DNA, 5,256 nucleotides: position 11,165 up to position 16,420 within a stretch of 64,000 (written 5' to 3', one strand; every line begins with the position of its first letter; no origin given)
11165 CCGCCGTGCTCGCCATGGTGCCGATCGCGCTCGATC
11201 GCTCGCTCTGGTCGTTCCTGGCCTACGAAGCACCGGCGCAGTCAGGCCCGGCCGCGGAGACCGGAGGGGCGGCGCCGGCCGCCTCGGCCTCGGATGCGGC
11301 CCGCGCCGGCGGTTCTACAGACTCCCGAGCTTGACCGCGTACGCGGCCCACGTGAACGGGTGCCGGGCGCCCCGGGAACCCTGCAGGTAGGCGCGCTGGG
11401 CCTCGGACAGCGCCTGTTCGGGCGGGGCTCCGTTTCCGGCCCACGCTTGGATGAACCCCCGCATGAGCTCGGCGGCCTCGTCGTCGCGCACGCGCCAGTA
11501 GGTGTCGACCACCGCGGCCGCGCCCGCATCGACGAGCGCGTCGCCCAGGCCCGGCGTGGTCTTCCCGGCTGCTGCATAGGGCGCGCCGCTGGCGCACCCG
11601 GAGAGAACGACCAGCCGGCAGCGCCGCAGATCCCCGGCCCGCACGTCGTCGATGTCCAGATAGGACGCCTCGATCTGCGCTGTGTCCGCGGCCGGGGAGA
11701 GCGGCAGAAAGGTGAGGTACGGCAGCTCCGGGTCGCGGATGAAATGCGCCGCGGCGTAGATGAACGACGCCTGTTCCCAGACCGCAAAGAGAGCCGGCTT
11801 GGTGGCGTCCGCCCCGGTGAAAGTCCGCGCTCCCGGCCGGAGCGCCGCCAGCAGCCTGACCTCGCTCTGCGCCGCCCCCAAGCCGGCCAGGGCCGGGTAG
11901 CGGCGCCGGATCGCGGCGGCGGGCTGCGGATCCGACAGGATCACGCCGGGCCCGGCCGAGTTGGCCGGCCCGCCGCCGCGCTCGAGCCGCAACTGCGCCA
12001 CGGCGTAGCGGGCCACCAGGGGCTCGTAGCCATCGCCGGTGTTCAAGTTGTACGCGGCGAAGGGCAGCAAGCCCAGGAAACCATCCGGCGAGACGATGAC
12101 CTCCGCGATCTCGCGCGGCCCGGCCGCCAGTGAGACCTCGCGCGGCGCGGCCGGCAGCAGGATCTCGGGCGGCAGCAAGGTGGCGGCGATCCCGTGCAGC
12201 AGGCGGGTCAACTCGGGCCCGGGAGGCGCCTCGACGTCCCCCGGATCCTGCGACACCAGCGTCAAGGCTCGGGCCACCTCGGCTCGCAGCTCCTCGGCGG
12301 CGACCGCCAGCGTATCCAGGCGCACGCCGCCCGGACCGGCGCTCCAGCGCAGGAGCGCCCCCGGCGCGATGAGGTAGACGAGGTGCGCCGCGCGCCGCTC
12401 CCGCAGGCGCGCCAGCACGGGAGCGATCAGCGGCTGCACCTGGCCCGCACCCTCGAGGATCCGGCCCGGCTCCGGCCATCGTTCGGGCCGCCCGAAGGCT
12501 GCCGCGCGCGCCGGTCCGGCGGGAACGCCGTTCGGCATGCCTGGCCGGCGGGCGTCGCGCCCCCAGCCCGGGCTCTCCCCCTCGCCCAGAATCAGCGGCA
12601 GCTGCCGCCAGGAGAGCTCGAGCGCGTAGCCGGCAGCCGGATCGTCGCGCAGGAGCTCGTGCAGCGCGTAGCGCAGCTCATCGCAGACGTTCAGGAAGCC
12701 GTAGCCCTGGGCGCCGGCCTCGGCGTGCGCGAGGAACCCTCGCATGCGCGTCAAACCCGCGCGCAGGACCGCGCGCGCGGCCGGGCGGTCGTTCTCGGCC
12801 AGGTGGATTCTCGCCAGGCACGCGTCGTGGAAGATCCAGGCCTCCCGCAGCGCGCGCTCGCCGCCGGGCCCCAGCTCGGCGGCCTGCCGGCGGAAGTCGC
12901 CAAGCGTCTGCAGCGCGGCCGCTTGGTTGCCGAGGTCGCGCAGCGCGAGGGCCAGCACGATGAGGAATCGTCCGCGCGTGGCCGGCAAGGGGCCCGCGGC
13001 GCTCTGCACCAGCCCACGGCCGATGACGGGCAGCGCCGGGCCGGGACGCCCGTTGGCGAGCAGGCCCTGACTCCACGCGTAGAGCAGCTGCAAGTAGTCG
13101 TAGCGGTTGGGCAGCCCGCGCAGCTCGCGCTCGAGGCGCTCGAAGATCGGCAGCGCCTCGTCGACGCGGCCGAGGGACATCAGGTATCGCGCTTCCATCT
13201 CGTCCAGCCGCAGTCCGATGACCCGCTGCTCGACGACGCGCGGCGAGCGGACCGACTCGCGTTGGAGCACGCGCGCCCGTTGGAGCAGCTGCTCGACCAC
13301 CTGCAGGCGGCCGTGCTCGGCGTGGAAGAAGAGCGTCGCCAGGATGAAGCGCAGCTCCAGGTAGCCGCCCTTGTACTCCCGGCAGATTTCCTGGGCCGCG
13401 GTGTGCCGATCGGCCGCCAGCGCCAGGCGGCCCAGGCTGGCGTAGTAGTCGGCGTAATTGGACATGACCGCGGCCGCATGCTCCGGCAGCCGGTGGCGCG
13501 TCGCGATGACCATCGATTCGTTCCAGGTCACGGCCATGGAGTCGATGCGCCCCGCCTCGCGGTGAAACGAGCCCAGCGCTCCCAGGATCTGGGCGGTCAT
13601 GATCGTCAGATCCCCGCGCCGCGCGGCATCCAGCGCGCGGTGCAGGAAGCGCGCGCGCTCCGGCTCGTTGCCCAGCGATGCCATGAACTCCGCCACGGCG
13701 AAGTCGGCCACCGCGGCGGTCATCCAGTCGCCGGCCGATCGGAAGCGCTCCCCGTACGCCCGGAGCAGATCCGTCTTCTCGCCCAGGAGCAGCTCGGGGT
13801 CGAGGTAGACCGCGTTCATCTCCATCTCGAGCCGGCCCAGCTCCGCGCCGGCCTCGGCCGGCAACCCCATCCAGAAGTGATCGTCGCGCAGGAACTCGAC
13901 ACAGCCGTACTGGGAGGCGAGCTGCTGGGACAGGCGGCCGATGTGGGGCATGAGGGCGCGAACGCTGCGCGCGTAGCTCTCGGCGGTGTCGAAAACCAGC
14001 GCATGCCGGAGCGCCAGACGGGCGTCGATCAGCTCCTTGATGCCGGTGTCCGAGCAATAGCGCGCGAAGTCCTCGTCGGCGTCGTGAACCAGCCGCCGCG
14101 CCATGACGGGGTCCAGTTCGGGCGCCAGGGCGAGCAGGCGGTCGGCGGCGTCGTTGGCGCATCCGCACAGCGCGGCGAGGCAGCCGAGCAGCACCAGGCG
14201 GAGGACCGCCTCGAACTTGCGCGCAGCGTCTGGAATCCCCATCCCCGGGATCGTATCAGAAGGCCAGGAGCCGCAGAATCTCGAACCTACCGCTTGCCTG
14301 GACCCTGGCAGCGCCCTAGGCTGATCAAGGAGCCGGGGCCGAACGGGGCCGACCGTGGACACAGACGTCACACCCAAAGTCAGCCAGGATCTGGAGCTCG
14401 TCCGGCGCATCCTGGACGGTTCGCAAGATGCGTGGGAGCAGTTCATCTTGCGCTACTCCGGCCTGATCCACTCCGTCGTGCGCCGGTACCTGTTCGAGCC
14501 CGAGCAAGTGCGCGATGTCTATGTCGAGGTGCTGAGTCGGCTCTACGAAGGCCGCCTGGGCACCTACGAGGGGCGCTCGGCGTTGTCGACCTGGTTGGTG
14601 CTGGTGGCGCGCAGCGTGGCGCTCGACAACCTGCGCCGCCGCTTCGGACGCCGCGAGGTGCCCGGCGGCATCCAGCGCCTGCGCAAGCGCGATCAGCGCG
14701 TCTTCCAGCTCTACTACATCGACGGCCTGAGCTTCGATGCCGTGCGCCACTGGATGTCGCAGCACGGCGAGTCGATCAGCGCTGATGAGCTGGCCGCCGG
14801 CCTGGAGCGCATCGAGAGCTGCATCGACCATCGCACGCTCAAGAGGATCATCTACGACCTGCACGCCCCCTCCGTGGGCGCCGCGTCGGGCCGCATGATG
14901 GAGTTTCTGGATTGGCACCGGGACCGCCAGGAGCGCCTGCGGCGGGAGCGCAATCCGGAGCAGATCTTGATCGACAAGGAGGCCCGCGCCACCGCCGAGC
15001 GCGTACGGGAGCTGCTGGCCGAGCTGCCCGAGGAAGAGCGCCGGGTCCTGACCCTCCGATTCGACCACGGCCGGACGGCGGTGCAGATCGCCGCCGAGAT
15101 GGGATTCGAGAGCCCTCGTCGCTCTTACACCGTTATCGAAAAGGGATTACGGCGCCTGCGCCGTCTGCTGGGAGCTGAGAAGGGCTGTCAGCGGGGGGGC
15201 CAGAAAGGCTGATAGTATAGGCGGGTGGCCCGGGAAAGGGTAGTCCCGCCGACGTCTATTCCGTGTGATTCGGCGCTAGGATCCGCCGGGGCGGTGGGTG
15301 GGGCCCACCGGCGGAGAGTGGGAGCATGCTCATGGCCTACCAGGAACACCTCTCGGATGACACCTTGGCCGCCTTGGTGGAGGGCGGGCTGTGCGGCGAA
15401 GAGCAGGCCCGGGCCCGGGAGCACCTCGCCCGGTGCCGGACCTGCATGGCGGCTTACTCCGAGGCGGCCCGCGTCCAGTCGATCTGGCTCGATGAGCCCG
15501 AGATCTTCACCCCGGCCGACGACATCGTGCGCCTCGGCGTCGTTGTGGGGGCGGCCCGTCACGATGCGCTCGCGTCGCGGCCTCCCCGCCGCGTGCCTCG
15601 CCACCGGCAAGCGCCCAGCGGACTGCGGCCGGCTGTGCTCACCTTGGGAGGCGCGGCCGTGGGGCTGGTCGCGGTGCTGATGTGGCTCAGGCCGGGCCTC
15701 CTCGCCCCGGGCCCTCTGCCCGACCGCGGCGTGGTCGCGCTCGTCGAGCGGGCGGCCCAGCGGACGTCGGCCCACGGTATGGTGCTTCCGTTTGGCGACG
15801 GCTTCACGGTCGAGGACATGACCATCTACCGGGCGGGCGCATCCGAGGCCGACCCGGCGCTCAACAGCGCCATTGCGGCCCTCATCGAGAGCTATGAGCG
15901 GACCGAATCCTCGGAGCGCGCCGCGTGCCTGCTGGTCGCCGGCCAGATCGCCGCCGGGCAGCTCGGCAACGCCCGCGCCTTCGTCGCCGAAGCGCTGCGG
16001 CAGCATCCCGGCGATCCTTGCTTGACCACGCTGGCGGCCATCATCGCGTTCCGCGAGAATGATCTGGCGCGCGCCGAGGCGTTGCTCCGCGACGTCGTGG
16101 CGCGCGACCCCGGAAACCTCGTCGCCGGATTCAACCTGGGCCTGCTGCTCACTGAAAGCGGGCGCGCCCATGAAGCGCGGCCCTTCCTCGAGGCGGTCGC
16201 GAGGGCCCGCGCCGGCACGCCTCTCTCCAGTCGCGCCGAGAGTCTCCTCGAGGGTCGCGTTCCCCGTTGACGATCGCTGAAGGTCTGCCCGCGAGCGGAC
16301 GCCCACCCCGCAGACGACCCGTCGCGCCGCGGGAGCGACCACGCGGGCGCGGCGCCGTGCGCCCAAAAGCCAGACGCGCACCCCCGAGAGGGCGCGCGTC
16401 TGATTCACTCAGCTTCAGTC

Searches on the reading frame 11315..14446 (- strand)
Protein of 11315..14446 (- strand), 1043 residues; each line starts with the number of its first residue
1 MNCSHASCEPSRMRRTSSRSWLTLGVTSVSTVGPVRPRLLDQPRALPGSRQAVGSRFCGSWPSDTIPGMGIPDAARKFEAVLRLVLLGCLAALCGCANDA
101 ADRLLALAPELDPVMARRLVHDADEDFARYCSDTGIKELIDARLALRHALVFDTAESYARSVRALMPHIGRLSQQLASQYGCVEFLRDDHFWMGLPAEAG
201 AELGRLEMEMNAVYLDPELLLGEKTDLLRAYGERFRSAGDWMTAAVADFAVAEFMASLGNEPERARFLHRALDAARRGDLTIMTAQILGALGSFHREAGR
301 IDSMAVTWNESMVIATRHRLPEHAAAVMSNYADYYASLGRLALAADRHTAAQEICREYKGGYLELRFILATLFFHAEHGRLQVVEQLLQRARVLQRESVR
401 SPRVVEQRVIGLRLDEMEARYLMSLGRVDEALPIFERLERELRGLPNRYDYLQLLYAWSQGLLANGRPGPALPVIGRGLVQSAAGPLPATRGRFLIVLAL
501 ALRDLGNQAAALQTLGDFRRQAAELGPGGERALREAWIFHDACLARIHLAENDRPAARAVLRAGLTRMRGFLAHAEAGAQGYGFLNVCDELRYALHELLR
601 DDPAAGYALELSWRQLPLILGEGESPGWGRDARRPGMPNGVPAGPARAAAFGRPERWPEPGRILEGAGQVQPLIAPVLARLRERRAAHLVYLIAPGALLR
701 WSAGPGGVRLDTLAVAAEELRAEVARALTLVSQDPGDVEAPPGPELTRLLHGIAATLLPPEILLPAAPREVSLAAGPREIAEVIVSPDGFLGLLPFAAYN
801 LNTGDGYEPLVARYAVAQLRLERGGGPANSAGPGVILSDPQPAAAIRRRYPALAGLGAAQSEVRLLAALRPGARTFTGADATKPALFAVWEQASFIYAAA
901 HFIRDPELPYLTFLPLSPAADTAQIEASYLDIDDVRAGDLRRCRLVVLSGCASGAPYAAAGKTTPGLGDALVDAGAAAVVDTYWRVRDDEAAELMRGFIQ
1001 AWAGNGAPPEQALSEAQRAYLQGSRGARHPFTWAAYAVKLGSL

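Call 6: search_protein_families(library=pfam, proteins=[window:11315-14446:-], max_evalue=0.1)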
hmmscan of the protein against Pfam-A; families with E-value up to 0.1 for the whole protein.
window:11315-14446:- (1043 aa): 4 families
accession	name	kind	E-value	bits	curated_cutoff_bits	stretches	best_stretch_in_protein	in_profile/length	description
PF12770.12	CHAT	-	1.1e-39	137.1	24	1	771-1039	19-286/289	CHAT domain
PF17874.7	TPR_MalT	-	5.3e-07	29.7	45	1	240-517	35-305/336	MalT-like TPR region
PF13424.12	TPR_12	-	0.00037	21.1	30.1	2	284-357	2-77/77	Tetratricopeptide repeat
PF07721.20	TPR_4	-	0.0049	17.8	27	0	493-515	2-24/26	Tetratricopeptide repeat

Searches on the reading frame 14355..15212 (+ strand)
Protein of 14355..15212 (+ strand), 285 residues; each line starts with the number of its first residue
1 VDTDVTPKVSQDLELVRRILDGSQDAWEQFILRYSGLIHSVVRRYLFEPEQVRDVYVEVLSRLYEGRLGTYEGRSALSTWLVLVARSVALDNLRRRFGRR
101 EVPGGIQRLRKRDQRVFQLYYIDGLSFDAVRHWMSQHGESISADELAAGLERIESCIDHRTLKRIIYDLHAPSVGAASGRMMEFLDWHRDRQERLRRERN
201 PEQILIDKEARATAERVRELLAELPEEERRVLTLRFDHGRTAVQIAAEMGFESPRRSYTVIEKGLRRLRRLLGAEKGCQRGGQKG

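Call 6: search_protein_families(library=pfam, proteins=[window:14355-15212:+], max_evalue=0.1)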
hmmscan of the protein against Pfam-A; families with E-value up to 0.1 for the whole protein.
window:14355-15212:+ (285 aa): 3 families
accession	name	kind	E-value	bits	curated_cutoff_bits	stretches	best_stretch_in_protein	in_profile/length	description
PF08281.18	Sigma70_r4_2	-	1.7e-11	44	25.7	2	215-250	2-37/54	Sigma-70, region 4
PF04545.22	Sigma70_r4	-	1.3e-10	41.1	24.1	1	220-250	1-31/50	Sigma-70, region 4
PF04542.20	Sigma70_r2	-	5.3e-09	36.2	24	1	31-96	2-68/71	Sigma-70 region 2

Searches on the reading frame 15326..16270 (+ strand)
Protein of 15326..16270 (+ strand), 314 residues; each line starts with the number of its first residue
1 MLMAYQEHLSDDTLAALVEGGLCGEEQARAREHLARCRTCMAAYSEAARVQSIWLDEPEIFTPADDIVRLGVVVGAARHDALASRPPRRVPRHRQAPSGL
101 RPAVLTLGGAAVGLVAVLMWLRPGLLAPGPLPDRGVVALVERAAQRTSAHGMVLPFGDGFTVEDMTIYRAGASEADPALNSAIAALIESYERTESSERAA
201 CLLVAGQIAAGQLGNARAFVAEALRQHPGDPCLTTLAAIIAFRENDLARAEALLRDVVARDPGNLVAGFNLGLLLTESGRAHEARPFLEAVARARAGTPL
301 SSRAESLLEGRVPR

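Call 6: search_protein_families(library=pfam, proteins=[window:15326-16270:+], max_evalue=0.1)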
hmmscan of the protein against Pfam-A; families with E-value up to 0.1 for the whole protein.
window:15326-16270:+ (314 aa): 13 families
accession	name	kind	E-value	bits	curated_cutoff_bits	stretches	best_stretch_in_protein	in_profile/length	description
PF14559.12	TPR_19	-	9.9e-12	45.5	25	2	241-299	1-59/68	Tetratricopeptide repeat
PF13432.12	TPR_16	-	0.00017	22.4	32.7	1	237-297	3-63/65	Tetratricopeptide repeat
PF07719.23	TPR_2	-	0.00061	20.2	27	0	238-264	8-34/34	Tetratricopeptide repeat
PF13428.12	TPR_14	-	0.00062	20.6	23.5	0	237-272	7-42/44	Tetratricopeptide repeat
PF24575.1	TPR_Slam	-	0.00098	20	35.2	1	230-285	45-101/104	Surface lipoprotein assembly modifier, N-terminal TPR repeats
PF13490.11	zf-HC2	-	0.0016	18.9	22.2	1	14-40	8-34/35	Putative zinc-finger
PF25064.1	ARM_TT21_5th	-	0.0051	17.5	27.8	1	236-296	6-66/117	TT21 fifth ARM repeats domain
PF13431.12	TPR_17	-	0.018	15.7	24.4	0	254-285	2-33/34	Tetratricopeptide repeat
PF09976.15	TPR_21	-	0.019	15.2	25.5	0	173-250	52-132/193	Tetratricopeptide repeat-like domain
PF13371.12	TPR_9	-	0.022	15.2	35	1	239-308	3-72/73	Tetratricopeptide repeat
PF23914.1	TPR_CcmH_CycH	-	0.024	14.9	42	0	210-250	100-140/158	Cytochrome c-type biogenesis protein H TPR domain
PF13174.12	TPR_6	-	0.037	15.1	26.3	0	238-263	7-32/33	Tetratricopeptide repeat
PF13181.12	TPR_8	-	0.039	14.6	25.7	0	269-293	5-29/34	Tetratricopeptide repeat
